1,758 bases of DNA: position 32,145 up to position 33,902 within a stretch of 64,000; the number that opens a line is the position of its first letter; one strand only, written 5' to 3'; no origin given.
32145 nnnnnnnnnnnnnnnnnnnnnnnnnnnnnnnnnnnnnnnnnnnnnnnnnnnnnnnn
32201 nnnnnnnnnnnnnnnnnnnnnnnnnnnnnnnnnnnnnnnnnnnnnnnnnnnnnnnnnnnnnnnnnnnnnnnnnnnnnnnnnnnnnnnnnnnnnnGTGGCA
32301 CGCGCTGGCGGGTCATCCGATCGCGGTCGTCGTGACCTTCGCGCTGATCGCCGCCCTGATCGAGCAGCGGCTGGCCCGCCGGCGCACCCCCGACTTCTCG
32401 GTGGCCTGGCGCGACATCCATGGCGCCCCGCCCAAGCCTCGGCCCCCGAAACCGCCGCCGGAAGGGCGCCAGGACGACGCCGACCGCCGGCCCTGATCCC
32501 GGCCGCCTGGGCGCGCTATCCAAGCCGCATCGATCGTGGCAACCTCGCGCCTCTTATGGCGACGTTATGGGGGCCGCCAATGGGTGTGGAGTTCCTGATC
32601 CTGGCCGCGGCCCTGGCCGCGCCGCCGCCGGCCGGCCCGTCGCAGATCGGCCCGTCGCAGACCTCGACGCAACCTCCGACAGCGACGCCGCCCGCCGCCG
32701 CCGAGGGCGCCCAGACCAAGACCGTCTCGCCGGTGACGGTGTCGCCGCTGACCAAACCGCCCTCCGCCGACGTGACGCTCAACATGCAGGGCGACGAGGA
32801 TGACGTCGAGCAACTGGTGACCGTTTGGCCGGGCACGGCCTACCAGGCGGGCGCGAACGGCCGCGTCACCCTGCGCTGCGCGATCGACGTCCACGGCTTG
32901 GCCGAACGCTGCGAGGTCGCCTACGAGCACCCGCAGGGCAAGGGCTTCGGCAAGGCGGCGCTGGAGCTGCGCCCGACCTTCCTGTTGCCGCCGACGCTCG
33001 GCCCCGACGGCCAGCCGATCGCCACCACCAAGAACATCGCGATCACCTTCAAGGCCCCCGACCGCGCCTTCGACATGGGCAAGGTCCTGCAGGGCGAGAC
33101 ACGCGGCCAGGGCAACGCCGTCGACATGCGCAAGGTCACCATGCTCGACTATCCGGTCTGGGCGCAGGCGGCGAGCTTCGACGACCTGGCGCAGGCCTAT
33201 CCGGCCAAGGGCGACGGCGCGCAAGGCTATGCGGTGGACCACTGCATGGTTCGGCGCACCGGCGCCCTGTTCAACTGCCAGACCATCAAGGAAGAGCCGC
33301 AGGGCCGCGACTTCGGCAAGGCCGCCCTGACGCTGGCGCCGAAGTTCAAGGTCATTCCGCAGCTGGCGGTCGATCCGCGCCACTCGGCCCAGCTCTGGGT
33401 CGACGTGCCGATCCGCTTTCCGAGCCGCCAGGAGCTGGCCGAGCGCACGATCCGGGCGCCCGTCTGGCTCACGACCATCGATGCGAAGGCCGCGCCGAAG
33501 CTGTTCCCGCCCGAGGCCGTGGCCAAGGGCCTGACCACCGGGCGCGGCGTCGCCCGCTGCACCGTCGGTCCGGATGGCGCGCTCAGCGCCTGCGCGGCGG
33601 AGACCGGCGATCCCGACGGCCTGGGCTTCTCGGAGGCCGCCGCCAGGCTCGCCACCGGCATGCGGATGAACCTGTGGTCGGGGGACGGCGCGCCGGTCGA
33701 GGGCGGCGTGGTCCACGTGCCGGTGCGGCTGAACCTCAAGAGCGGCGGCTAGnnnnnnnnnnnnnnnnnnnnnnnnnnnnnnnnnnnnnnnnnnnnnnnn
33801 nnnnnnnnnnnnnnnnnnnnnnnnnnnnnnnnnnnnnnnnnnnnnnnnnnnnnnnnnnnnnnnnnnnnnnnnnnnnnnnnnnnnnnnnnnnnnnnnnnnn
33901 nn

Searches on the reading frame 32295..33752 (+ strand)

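Call 66: search_protein_families(library=pfam, proteins=[window:32295-33752:+], max_evalue=0.00001)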
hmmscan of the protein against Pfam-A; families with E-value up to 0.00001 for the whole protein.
window:32295-33752:+ (485 aa): 1 family
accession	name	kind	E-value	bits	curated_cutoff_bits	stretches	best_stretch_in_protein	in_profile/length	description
PF03544.19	TonB_C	-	2.2e-11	44.5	24.6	0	179-253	6-78/79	Gram-negative bacterial TonB protein C-terminal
